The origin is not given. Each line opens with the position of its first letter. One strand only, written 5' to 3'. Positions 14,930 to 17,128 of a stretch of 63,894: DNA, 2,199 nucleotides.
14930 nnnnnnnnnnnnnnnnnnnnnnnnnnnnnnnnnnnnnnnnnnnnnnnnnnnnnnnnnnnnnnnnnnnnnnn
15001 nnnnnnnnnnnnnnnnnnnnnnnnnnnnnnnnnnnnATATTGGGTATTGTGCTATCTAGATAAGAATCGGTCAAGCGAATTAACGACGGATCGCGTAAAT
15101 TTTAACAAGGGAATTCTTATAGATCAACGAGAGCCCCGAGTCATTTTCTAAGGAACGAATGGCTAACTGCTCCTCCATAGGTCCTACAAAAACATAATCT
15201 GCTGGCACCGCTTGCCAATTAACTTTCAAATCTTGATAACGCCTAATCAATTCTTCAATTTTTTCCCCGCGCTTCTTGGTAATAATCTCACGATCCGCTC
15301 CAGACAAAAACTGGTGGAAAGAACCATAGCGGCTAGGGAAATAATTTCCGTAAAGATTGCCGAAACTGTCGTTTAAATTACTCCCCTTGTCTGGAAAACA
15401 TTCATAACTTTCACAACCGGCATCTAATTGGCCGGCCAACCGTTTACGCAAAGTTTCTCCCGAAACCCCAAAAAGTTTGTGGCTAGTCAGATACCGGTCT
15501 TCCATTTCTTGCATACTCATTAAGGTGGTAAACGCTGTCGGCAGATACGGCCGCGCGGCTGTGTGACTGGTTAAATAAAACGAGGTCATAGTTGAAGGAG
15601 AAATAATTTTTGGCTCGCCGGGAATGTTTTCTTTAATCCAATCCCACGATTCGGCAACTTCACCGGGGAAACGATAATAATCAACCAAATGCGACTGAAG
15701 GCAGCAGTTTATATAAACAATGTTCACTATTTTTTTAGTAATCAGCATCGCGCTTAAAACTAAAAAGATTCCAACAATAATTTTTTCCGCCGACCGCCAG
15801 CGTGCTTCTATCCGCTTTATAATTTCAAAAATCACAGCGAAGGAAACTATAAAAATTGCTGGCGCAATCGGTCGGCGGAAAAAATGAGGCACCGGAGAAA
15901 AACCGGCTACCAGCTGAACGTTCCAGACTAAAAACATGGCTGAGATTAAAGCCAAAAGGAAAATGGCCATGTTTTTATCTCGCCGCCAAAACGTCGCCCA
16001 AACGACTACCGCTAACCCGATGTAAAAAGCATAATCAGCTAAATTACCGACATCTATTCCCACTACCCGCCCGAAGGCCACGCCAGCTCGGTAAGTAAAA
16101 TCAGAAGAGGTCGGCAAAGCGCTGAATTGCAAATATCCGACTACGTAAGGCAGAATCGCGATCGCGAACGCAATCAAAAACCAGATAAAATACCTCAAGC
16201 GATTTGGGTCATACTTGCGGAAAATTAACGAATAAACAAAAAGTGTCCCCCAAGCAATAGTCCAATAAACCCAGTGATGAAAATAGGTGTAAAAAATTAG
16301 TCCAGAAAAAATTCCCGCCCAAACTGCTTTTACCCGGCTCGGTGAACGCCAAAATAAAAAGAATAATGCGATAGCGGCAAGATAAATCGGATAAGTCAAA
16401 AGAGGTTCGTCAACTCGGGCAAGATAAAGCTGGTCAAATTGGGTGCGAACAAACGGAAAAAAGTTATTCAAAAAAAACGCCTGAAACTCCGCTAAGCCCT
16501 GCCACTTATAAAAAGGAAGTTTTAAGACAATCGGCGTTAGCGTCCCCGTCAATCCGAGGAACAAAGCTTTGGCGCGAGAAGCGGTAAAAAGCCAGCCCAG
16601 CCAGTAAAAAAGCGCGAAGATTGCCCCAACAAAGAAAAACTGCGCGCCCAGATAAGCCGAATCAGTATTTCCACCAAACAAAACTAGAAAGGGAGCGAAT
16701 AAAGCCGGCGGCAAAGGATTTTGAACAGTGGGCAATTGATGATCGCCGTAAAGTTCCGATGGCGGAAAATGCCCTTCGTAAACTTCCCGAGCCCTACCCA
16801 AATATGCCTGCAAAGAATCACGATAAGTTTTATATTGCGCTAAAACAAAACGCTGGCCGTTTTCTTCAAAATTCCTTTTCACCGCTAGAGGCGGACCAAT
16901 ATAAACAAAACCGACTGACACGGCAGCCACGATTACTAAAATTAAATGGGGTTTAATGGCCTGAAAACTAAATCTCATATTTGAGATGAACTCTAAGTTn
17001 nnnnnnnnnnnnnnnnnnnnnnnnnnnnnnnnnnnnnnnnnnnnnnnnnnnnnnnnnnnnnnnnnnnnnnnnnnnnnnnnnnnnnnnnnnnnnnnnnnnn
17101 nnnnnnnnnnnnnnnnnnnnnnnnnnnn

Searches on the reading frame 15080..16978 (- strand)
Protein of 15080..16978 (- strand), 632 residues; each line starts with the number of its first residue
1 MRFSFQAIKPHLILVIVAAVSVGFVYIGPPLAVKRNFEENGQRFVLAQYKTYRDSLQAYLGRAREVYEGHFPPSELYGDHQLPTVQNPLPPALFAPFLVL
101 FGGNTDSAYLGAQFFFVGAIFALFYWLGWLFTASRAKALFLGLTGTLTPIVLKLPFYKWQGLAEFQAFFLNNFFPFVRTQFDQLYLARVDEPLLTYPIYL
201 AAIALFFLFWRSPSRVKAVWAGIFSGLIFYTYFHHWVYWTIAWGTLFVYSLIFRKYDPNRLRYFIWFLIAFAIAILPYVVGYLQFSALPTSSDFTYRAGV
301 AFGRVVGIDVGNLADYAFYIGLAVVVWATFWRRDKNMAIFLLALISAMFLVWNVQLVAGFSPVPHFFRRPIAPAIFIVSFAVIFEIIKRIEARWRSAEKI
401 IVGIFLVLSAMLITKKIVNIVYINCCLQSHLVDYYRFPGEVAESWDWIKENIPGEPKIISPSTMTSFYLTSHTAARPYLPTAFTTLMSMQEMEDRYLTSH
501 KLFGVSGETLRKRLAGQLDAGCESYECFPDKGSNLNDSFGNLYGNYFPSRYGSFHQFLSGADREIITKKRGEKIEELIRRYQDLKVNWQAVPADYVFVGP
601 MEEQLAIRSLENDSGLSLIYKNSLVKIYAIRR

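Call 8: search_protein_families(library=pfam, proteins=[window:15080-16978:-], max_evalue=0.001)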
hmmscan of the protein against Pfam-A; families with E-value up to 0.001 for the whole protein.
window:15080-16978:- (632 aa): 1 family
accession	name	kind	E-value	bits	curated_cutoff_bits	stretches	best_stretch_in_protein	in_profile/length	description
PF19447.4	DUF5985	-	0.00041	21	27.3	1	235-301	3-70/86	Family of unknown function (DUF5985)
